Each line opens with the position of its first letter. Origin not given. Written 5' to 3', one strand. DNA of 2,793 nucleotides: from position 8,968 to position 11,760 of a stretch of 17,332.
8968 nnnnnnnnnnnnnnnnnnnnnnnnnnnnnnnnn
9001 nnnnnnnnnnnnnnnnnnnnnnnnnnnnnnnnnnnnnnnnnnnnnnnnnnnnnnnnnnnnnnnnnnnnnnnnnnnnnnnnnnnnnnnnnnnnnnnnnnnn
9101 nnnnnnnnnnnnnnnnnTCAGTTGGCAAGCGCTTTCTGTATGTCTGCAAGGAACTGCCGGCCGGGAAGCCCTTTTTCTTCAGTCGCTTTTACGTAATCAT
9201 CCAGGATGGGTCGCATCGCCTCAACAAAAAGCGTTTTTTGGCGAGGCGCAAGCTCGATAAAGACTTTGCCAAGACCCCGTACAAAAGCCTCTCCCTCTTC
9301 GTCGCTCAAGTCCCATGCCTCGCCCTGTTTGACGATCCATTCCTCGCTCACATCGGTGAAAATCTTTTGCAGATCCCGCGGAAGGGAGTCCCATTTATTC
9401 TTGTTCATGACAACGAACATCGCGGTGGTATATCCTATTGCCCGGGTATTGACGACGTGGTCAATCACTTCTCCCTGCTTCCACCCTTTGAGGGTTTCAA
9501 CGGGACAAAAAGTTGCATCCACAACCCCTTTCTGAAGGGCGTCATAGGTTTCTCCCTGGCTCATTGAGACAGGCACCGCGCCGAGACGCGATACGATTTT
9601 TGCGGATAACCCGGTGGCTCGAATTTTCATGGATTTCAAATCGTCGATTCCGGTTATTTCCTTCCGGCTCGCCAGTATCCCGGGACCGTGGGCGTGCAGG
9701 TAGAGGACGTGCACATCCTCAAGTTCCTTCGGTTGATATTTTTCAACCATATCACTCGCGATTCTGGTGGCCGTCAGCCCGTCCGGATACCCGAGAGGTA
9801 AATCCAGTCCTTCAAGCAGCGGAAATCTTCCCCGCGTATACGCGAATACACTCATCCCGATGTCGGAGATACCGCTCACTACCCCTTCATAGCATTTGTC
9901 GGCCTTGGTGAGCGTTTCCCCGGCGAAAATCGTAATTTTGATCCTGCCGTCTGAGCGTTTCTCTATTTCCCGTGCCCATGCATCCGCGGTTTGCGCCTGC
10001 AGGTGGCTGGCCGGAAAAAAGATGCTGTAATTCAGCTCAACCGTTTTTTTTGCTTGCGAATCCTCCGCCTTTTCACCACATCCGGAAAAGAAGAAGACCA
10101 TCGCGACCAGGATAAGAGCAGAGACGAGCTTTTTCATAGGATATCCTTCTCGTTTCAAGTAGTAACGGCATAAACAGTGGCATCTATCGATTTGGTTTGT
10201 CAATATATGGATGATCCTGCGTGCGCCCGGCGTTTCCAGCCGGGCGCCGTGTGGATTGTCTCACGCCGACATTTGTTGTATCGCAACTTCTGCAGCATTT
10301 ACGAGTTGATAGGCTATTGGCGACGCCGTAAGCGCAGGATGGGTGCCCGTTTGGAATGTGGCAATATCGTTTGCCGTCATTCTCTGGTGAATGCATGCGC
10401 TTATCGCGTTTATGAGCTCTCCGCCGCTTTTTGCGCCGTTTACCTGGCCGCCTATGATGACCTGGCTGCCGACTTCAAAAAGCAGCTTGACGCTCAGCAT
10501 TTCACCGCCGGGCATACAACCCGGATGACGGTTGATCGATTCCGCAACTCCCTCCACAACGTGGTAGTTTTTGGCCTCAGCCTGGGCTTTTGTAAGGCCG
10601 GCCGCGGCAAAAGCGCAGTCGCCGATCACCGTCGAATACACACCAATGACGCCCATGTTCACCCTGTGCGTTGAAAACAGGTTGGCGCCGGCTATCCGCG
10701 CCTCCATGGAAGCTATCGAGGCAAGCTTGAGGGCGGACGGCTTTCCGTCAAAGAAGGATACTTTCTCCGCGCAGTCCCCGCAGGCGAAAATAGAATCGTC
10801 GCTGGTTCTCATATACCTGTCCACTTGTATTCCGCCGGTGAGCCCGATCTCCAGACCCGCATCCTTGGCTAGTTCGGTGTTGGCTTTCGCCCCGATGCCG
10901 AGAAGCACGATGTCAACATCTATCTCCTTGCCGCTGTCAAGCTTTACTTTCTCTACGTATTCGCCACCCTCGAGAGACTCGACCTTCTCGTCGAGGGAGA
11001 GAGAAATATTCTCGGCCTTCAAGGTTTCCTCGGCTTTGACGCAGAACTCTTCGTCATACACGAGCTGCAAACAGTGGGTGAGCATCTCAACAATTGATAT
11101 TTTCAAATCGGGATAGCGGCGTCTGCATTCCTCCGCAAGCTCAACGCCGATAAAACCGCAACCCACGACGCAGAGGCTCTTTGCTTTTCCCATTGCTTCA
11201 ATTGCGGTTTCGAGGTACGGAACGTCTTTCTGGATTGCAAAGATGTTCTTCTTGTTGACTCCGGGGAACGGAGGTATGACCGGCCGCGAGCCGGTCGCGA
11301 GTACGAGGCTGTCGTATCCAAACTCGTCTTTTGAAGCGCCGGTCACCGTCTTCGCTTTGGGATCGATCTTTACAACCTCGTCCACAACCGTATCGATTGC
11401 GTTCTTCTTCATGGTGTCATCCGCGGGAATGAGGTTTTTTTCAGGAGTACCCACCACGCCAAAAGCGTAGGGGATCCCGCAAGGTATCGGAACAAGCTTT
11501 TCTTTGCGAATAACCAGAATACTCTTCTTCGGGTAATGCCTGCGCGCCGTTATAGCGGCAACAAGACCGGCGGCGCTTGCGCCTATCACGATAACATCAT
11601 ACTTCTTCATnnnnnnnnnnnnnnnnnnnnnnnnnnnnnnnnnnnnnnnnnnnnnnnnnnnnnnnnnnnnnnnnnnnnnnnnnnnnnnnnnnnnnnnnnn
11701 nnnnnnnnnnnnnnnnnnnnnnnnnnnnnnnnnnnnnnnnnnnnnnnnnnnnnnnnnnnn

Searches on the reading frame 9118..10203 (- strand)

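Call 47: search_protein_families(library=pfam, proteins=[window:9118-10203:-], max_evalue=0.0001)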
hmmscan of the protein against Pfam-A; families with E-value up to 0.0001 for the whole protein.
window:9118-10203:- (361 aa): 1 family
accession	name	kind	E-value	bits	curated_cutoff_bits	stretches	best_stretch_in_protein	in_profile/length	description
PF03480.18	DctP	-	1.8e-46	159.2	23.4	1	63-337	5-283/286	Bacterial extracellular solute-binding protein, family 7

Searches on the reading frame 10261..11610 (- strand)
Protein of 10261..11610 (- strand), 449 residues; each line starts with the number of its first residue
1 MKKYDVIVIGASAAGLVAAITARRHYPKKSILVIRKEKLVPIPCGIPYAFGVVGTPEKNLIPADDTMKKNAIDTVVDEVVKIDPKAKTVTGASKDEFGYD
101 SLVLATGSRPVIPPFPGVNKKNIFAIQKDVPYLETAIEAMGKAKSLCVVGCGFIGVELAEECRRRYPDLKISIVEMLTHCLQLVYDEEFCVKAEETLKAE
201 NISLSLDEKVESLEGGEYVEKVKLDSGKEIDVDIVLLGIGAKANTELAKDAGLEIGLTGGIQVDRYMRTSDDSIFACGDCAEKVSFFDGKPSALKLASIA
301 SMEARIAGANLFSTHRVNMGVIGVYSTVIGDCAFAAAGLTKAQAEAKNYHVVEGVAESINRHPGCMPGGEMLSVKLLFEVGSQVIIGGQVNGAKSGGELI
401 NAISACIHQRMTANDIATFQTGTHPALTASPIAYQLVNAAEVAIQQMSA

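Call 47: search_protein_families(library=pfam, proteins=[window:10261-11610:-], max_evalue=0.0001)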
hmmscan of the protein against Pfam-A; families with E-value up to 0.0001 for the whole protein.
window:10261-11610:- (449 aa): 10 families
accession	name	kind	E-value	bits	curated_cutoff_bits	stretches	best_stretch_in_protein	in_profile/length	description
PF07992.20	Pyr_redox_2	-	1.9e-59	201.9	26.1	1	4-303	1-290/291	Pyridine nucleotide-disulphide oxidoreductase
PF02852.28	Pyr_redox_dim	-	8.2e-12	45.8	25.3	1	326-428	3-103/110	Pyridine nucleotide-disulphide oxidoreductase, dimerisation domain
PF00070.33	Pyr_redox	-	4.1e-11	43.7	22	1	146-225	2-80/82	Pyridine nucleotide-disulphide oxidoreductase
PF03486.20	HI0933_like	-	4.4e-06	26.7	50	0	5-37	2-32/244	HI0933-like protein Rossmann domain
PF00890.30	FAD_binding_2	-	1.7e-05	24.7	20.4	0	5-74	1-67/414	FAD binding domain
PF13454.12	NAD_binding_9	-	2.5e-05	24.8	21.8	0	148-187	2-43/155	FAD-NAD(P)-binding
PF13434.12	Lys_Orn_oxgnase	-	2.7e-05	23.9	21.3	0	93-176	142-221/339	L-lysine 6-monooxygenase/L-ornithine 5-monooxygenase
PF13450.12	NAD_binding_8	-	3.4e-05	24.5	21.9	0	8-34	1-25/68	NAD(P)-binding Rossmann-like domain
PF01134.28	GIDA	-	5.2e-05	22.9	22.1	0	5-44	1-40/391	Glucose inhibited division protein A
PF13738.12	Pyr_redox_3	-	9e-05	22.3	30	0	76-278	104-305/305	Pyridine nucleotide-disulphide oxidoreductase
